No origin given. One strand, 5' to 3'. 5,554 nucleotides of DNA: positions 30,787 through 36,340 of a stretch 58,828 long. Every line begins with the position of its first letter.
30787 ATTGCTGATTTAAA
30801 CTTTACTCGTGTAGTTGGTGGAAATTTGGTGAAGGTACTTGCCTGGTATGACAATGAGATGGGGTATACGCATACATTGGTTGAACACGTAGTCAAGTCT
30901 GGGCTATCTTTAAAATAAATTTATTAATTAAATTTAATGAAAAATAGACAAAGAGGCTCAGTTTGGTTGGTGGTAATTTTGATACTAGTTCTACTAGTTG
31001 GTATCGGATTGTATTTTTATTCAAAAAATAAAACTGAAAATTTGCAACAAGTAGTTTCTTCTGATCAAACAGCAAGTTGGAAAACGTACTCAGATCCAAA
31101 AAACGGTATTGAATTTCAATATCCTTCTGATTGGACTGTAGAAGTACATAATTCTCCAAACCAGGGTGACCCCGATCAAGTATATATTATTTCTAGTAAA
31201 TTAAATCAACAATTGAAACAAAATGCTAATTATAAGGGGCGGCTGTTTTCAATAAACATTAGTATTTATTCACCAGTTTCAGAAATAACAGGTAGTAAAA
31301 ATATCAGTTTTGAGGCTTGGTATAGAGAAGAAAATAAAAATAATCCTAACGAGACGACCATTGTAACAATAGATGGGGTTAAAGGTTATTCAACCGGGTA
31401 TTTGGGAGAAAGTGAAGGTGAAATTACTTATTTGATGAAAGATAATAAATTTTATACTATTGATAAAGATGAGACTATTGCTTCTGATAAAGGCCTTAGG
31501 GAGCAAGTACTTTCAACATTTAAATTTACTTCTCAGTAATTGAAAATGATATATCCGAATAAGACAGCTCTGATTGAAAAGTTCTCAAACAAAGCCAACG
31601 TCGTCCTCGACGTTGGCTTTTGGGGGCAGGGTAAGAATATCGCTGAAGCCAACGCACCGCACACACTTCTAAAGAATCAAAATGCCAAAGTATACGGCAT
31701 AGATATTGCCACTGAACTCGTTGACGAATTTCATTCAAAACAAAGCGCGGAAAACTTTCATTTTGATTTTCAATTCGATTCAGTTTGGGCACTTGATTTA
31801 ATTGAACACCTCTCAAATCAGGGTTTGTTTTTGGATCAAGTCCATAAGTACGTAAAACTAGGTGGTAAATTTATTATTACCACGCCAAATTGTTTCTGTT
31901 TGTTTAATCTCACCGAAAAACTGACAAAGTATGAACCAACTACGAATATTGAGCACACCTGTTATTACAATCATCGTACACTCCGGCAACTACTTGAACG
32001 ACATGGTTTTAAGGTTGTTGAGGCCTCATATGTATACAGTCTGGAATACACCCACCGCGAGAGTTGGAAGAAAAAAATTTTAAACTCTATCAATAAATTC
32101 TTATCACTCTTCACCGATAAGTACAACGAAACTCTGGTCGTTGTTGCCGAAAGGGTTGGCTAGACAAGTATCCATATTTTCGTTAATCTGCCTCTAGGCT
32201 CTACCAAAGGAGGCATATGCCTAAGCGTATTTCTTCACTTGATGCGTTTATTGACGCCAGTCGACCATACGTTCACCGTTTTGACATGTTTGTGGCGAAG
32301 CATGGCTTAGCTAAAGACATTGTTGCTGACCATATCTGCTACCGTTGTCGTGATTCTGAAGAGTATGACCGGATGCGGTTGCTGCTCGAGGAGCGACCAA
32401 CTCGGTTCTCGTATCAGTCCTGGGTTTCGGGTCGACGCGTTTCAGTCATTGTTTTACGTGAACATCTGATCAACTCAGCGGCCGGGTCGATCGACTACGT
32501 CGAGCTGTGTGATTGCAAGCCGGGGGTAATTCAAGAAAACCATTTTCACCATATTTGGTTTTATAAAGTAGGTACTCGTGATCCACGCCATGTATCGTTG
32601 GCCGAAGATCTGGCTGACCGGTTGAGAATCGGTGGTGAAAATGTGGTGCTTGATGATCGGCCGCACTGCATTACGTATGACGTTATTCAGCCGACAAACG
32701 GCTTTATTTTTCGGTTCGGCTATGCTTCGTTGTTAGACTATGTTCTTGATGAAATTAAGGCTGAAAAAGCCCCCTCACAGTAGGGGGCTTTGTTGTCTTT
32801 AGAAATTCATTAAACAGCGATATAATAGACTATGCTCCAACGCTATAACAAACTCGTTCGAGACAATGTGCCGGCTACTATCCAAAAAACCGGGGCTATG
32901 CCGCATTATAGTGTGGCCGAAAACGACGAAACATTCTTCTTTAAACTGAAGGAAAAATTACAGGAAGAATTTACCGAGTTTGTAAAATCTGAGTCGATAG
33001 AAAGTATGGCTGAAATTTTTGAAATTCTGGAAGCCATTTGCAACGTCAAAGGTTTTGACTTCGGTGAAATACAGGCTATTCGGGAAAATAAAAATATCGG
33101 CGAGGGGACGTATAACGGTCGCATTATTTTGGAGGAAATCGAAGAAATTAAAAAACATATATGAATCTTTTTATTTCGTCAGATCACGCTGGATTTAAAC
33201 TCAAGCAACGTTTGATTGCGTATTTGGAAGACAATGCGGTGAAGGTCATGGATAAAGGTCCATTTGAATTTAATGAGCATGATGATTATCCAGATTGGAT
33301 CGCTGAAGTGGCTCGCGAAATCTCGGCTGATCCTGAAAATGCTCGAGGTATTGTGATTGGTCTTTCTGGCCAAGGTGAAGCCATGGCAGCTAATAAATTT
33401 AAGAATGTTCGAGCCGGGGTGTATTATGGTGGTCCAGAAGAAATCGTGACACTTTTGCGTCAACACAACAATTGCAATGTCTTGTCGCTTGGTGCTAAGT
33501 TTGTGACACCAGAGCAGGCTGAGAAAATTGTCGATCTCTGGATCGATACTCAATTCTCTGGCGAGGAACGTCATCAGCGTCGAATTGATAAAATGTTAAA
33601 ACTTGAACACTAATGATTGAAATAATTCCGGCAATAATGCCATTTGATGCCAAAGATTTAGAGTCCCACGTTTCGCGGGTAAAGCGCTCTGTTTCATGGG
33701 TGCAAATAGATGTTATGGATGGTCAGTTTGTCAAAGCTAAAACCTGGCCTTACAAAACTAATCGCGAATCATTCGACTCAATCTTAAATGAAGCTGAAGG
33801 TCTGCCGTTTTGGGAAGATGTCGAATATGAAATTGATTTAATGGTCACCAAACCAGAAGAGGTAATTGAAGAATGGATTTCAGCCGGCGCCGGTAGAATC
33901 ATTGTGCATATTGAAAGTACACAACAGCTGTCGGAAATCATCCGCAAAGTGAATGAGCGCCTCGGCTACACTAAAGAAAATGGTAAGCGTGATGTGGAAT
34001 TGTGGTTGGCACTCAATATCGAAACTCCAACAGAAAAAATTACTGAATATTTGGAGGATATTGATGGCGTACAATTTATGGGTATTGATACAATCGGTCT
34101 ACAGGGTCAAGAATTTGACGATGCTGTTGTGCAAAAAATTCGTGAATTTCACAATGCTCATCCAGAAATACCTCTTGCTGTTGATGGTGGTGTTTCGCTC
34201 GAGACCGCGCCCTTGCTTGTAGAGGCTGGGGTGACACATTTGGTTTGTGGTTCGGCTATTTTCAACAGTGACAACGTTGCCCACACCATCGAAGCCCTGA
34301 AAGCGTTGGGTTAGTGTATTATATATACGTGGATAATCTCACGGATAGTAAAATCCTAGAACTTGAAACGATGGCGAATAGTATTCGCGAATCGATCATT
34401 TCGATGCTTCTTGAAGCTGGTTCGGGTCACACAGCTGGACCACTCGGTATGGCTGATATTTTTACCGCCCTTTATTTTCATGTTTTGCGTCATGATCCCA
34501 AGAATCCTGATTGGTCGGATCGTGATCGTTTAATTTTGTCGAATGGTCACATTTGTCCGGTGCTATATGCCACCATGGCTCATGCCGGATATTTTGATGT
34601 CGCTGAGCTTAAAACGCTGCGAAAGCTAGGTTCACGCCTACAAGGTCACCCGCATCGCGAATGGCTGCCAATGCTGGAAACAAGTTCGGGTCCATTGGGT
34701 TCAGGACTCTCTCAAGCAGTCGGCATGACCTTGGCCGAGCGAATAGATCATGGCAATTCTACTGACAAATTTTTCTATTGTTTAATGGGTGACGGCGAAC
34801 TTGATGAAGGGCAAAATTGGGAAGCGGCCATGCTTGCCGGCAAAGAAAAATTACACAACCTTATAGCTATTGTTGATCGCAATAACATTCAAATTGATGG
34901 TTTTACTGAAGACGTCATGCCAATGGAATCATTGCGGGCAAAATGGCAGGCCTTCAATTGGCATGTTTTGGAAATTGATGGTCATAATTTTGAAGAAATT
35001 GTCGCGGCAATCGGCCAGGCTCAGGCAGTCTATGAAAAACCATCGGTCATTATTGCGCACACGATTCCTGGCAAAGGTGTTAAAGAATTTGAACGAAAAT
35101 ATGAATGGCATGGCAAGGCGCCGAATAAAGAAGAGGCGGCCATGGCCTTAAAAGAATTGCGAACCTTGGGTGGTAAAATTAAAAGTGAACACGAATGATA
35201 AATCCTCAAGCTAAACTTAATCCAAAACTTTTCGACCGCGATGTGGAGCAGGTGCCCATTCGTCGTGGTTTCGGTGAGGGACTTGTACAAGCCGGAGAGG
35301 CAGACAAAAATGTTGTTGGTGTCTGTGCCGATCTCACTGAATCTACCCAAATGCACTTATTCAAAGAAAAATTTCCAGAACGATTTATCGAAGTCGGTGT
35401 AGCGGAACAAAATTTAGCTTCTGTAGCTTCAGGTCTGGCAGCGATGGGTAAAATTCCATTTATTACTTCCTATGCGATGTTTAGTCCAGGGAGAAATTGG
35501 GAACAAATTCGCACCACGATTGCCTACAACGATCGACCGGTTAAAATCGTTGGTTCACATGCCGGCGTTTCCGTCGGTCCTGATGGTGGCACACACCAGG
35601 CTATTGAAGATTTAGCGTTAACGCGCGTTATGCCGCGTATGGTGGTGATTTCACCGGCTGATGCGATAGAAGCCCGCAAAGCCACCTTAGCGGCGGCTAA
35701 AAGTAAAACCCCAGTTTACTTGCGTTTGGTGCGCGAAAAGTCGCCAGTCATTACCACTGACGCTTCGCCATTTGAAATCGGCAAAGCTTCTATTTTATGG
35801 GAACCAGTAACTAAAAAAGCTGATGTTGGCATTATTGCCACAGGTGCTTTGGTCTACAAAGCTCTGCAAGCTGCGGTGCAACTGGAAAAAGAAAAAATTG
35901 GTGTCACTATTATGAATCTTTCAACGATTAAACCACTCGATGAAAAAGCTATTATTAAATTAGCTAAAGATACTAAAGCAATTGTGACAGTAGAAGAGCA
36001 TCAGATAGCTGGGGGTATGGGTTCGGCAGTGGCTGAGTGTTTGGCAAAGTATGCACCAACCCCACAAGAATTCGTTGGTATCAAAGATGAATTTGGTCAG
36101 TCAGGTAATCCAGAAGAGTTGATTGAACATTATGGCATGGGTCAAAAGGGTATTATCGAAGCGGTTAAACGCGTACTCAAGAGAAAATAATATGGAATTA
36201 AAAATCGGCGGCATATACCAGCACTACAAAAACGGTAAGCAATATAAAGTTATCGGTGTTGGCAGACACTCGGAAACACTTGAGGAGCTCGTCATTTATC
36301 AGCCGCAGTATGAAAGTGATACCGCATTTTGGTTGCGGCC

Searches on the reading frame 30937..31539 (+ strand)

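Call 12: search_protein_families(library=pfam, proteins=[window:30937-31539:+], max_evalue=0.001)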
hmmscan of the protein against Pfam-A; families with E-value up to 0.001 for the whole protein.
window:30937-31539:+ (200 aa): 1 family
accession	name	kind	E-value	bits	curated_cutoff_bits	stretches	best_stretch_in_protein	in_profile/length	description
PF18933.6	PsbP_2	-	2.9e-11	44.1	27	1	13-182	2-166/184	PsbP-like protein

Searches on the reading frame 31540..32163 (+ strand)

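Call 12: search_protein_families(library=pfam, proteins=[window:31540-32163:+], max_evalue=0.001)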
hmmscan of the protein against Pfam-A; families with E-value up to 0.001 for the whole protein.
window:31540-32163:+ (207 aa): 6 families
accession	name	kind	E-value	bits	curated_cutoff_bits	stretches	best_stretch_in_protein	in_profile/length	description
PF13489.12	Methyltransf_23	-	3.8e-14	53.2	27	1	17-161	21-163/164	Methyltransferase domain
PF13847.12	Methyltransf_31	-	1.6e-06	28.3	27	1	17-143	2-128/145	Methyltransferase domain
PF08241.18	Methyltransf_11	-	1.9e-06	28.8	21.2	1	41-113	11-95/95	Methyltransferase domain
PF08242.18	Methyltransf_12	-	6.4e-05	24.1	30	1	44-111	15-98/98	Methyltransferase domain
PF24675.1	NpmA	-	0.00053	19.8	60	0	131-185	149-204/214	16S rRNA (adenine(1408)-N(1))-methyltransferase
PF13649.12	Methyltransf_25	-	0.00075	20.6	27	0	22-109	1-97/97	Methyltransferase domain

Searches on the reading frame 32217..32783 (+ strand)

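Call 12: search_protein_families(library=pfam, proteins=[window:32217-32783:+], max_evalue=0.001)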
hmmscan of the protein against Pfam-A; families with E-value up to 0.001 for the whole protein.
window:32217-32783:+ (188 aa): 1 family
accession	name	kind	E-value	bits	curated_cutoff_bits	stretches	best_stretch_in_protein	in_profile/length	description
PF06185.18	YecM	-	1.7e-08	34.9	25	1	19-115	13-108/180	YecM protein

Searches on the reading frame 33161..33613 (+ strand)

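Call 12: search_protein_families(library=pfam, proteins=[window:33161-33613:+], max_evalue=0.001)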
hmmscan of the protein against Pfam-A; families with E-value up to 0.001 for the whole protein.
window:33161-33613:+ (150 aa): 1 family
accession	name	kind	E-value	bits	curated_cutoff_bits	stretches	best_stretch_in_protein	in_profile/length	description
PF02502.23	LacAB_rpiB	-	2.5e-42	144.6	24.7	1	4-145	2-138/138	Ribose/Galactose Isomerase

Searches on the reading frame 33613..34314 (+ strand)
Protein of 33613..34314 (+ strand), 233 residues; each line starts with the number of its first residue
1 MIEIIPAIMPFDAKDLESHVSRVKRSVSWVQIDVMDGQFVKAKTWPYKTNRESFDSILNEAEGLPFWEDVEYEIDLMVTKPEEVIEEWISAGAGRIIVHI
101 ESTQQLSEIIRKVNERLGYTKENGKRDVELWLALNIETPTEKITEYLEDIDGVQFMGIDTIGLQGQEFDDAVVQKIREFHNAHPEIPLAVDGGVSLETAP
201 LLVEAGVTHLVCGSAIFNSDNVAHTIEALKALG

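Call 12: search_protein_families(library=pfam, proteins=[window:33613-34314:+], max_evalue=0.001)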
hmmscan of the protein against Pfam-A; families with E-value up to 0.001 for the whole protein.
window:33613-34314:+ (233 aa): 2 families
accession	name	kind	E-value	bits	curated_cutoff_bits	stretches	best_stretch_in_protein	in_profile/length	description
PF00834.25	Ribul_P_3_epim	-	2.6e-33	115.5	21.1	1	4-217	2-198/198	Ribulose-phosphate 3 epimerase family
PF00977.27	His_biosynth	-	0.00011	22.2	23.6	0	139-223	31-112/228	Histidine biosynthesis protein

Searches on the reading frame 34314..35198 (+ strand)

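Call 12: search_protein_families(library=pfam, proteins=[window:34314-35198:+], max_evalue=0.001)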
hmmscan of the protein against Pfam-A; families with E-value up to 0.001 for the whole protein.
window:34314-35198:+ (294 aa): 3 families
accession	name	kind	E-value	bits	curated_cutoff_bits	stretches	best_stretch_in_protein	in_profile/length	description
PF00456.26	Transketolase_N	-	4.4e-68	230.1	22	1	19-278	4-271/334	Transketolase, thiamine diphosphate binding domain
PF13292.11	DXP_synthase_N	-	4e-12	46.4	21.2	1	9-195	10-176/274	1-deoxy-D-xylulose-5-phosphate synthase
PF00676.26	E1_dh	-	2e-06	27.4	22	1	104-238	80-209/300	Dehydrogenase E1 component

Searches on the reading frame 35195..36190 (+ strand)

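Call 12: search_protein_families(library=pfam, proteins=[window:35195-36190:+], max_evalue=0.001)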
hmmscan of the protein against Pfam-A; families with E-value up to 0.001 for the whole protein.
window:35195-36190:+ (331 aa): 4 families
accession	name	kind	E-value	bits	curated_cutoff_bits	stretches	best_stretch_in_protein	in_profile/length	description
PF02779.29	Transket_pyr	-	1.7e-40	139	27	1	20-182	3-171/174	Transketolase, pyrimidine binding domain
PF02780.25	Transketolase_C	-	4.2e-30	104.6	25.9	1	204-320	5-124/124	Transketolase, C-terminal domain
PF22613.1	Transketolase_C_1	-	1.3e-09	38.7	27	1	206-315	9-112/113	Transketolase-like TK C-terminal domain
PF17147.9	PFOR_II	-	5e-07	30.4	27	1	209-293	1-88/102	Pyruvate:ferredoxin oxidoreductase core domain II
